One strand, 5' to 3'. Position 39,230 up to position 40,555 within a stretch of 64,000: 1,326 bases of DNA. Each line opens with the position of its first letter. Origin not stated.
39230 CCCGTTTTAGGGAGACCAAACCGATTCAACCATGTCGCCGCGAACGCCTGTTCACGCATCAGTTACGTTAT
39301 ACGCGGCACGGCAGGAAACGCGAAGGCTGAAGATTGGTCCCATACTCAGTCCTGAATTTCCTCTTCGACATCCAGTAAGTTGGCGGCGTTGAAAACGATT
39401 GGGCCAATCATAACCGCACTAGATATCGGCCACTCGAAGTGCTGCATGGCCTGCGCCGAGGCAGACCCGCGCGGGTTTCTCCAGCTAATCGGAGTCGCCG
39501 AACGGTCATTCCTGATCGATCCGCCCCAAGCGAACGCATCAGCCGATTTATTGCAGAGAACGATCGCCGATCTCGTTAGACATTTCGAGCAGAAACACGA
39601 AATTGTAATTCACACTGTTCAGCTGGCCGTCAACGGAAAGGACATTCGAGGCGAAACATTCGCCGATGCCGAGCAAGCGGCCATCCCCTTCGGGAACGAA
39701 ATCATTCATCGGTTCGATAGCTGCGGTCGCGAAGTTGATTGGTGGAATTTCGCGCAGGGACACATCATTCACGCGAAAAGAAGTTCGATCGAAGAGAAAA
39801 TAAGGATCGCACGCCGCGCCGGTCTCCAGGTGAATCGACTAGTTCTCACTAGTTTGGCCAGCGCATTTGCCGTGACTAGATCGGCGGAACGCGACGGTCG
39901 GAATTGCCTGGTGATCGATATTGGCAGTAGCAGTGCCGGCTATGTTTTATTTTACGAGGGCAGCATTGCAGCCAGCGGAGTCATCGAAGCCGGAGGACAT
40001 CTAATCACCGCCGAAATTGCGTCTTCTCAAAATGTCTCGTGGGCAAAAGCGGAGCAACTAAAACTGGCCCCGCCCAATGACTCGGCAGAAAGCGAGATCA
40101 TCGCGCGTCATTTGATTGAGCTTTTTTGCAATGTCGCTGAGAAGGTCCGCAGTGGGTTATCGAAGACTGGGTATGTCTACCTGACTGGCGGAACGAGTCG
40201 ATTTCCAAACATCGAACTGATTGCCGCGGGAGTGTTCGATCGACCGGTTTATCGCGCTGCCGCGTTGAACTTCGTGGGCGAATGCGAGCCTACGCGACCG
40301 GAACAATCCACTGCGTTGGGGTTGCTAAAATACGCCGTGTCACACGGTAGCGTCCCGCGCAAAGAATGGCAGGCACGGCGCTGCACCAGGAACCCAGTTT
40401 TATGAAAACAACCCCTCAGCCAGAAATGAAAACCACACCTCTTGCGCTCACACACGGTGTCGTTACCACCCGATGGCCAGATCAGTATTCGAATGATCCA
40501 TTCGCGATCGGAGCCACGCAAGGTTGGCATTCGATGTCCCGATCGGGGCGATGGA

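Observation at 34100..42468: AT-rich island of about 8.4 kb at the 3' end of tRNA-Asp carrying only uncharacterised ATPase/nuclease operons (candidate novel conflict/defence locus)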

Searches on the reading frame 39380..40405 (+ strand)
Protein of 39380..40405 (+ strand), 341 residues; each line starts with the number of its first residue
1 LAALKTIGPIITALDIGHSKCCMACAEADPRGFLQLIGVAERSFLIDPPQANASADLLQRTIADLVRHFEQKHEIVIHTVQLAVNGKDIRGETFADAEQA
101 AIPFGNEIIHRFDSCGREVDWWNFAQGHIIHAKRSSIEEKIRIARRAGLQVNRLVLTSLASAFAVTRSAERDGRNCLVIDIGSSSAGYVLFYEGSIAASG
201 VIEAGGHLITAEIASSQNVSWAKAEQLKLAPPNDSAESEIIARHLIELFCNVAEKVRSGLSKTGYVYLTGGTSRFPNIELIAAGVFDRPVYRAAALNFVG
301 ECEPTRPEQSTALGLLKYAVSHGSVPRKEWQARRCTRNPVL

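Call 6: search_protein_families(library=pfam, proteins=[window:39380-40405:+], max_evalue=0.1)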
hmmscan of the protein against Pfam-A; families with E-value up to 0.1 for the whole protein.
window:39380-40405:+ (341 aa): 4 families
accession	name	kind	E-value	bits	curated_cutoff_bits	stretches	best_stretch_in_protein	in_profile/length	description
PF14450.12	FtsA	-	1.2e-14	55.2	31.8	1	178-314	2-127/127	Cell division protein FtsA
PF11104.14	PilM_2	-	9.9e-06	25.1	27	1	83-279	84-291/340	Type IV pilus assembly protein PilM;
PF06277.17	EutA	-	0.004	16.5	27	1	170-215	139-184/475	Ethanolamine utilisation protein EutA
PF02679.21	ComA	-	0.061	13.2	25.2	0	110-151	27-68/243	(2R)-phospho-3-sulfolactate synthase (ComA)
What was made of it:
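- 39380..40405 (+): FtsA-like actin-fold ATPase without the SHS2 (1C) domain. PF14450, E 1.2e-14 (call 6).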

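Call 7: search_protein_families(library=padloc, proteins=[window:39380-40405:+], max_evalue=0.1)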
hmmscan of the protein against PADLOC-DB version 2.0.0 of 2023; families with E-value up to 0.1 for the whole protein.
window:39380-40405:+ (341 aa): 0 families

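Call 10: search_protein_families(library=ncbifam, proteins=[window:39380-40405:+], max_evalue=0.1)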
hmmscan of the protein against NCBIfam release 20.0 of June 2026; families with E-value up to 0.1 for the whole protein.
window:39380-40405:+ (341 aa): 10 families
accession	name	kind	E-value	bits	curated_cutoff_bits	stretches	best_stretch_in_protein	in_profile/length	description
TIGR01174.1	ftsA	equivalog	1.8e-30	106.3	175.85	3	126-229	149-251/371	cell division protein FtsA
NF007009.0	PRK09472.1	equivalog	1.7e-17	63.6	409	2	126-230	157-260/420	cell division protein FtsA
NF011660.0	PRK15080.1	equivalog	7.3e-10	38.5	182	1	174-294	141-259/277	ethanolamine utilization protein EutJ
NF045709.1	Amuc_1101_fam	equivalog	1.7e-09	37.1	650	1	143-230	147-233/608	Amuc_1101 family PilM-like pilus complex protein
TIGR02529.1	EutJ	subfamily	1.3e-07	31.3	152.1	1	141-295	81-227/239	ethanolamine utilization protein EutJ family protein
TIGR01175.1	pilM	subfamily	4.9e-05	22.5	133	1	128-272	136-292/348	type IV pilus assembly protein PilM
NF007991.0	PRK10719.1-1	equivalog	0.0036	16.1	799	1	162-212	135-184/467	ethanolamine ammonia-lyase reactivating factor EutA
NF007993.0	PRK10719.1-4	equivalog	0.01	14.7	769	1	166-212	139-184/467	ethanolamine ammonia-lyase reactivating factor EutA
NF008673.0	PRK11678.1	equivalog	0.038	12.8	331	0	243-279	380-416/450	molecular chaperone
NF007992.0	PRK10719.1-3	equivalog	0.082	11.7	598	0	171-221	142-191/478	ethanolamine ammonia-lyase reactivating factor EutA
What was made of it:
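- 39380..40405 (+): TIGR01174 scores 106 bits, below its 175.85-bit cut-off (call 10).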

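Call 11: search_protein_families(library=phrogs, proteins=[window:39380-40405:+], max_evalue=0.1)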
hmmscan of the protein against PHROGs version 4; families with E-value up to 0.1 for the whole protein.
window:39380-40405:+ (341 aa): 0 families

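Call 12: find_homologous_proteins(query=window:39380-40405:+, max_evalue=0.00001)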
Query window:39380-40405:+ (341 aa): 8 proteins with E <= 0.00001 among 6879 candidates.
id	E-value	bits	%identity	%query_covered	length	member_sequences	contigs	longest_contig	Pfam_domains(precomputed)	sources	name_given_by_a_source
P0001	2.6e-208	709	100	94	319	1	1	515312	PF14450.13,PF11104.15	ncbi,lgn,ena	-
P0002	1.6e-159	549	75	94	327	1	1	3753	PF14450.13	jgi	jgi:cell division ATPase FtsA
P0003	1.2e-108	381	58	92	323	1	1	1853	PF14450.13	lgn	-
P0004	4.0e-82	294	47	93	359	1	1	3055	PF14450.13,PF06277.18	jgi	jgi:cell division protein FtsA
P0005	7.5e-26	109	29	91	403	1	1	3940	PF02491.26,PF06723.20,PF14450.13,PF06277.18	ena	-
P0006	4.9e-24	103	29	91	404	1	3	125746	PF02491.26,PF06723.20,PF14450.13,PF06277.18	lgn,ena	-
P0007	7.3e-24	103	28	91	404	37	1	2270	PF02491.26,PF06723.20,PF14450.13,PF06277.18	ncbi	-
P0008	7.0e-23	99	29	91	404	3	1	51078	PF02491.26,PF06723.20,PF14450.13,PF06277.18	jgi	-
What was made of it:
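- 39380..40405 (+): Only 4 close relatives were found among 5.8 billion proteins (call 12).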

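Call 14: find_encoding_contigs(protein=P0002, flank=10000)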
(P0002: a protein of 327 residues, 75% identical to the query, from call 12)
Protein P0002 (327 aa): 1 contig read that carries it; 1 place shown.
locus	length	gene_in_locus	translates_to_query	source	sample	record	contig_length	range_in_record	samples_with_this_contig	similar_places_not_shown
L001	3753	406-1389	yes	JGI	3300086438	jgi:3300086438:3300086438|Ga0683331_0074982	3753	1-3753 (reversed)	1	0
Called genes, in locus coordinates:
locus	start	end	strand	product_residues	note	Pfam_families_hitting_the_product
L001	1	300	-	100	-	?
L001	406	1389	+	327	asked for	PF14450:FtsA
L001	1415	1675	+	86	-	-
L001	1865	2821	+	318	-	PF00004:AAA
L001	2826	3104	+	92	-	-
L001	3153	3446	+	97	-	-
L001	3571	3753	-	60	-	?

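Call 15: find_encoding_contigs(protein=P0004, flank=10000)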
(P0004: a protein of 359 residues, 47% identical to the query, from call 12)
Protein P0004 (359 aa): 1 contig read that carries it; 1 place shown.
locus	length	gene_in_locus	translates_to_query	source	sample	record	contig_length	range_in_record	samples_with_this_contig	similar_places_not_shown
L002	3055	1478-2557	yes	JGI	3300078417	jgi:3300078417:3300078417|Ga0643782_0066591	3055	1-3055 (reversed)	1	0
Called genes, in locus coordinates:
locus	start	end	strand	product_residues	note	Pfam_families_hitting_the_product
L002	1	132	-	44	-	?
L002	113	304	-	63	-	-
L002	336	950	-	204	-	-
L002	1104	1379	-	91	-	-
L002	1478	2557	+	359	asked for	PF06277:EutA (weak), PF14450:FtsA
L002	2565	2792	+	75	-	-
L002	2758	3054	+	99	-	?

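Call 19: search_solved_structures(query=window:39380-40405:+, max_evalue=0.001)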
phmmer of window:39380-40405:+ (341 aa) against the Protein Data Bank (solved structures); distinct sequences matched with E-value up to 0.001: 5.
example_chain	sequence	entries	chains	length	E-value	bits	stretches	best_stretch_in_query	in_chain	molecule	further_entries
7q6d_A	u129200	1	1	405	1.4e-13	54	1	125-229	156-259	Cell division protein FtsA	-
7q6g_A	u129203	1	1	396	2.2e-11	46.8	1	125-229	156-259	Cell division protein FtsA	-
7q6f_A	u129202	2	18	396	2.1e-10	43.6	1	128-230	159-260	Cell division protein FtsA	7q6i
3jc8_Ma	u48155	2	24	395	1.6e-05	27.6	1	72-280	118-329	Type IV pilus biogenesis protein PilM | PilM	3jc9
3h1q_A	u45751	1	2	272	0.00035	23.1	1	147-274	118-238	Ethanolamine utilization protein EutJ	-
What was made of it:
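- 39380..40405 (+): Best PDB match is FtsA, E 1.4e-13 (call 19).
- On FtsA: PDB FtsA 7q6d, E 1.4e-13 (call 19).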

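Call 21: find_encoding_contigs(protein=P0001, flank=10000)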
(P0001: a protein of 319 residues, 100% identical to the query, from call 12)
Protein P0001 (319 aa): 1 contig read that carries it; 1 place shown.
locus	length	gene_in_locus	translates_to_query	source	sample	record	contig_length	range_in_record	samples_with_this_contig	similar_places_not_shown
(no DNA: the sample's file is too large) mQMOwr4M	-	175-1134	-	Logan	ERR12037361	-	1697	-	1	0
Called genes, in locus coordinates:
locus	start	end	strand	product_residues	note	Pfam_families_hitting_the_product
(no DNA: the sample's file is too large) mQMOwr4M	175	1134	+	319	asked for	PF11104:PilM_2 (weak), PF14450:FtsA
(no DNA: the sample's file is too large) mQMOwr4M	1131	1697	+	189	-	?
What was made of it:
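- An independent Logan assembly carries the FtsA-like gene followed by a further gene where the AAA+ gene lies in the window (call 21).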

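Call 22: find_encoding_contigs(protein=P0003, flank=10000)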
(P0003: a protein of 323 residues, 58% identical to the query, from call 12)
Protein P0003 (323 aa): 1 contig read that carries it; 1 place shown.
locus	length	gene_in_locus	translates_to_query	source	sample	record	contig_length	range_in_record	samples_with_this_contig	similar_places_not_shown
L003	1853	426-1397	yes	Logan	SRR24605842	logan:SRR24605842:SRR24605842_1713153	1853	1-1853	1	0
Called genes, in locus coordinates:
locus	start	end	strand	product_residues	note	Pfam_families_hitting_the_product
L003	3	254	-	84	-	?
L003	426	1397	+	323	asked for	PF14450:FtsA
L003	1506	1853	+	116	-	?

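Call 63: search_protein_families(library=padloc, proteins=[L003:1506-1853:+], max_evalue=0.01)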
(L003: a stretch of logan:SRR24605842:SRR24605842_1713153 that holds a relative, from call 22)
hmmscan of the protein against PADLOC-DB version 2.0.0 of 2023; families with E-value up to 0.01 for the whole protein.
L003:1506-1853:+ (116 aa): 0 families

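Call 99: search_protein_families(library=pfam, proteins=[L001:3153-3446:+, L001:1415-1675:+, L003:1506-1853:+], max_evalue=0.01)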
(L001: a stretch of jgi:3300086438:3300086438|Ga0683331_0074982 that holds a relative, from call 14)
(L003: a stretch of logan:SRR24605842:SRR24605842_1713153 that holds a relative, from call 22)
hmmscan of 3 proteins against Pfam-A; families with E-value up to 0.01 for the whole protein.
L001:3153-3446:+ (97 aa): 0 families

L001:1415-1675:+ (86 aa): 0 families

L003:1506-1853:+ (116 aa): 0 families

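Call 109: find_encoding_contigs(protein=P0009, flank=10000, max_places=3)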
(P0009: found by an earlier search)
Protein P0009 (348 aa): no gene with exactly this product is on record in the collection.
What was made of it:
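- Tried and rejected: A look-up of the p348 contig failed (call 109).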
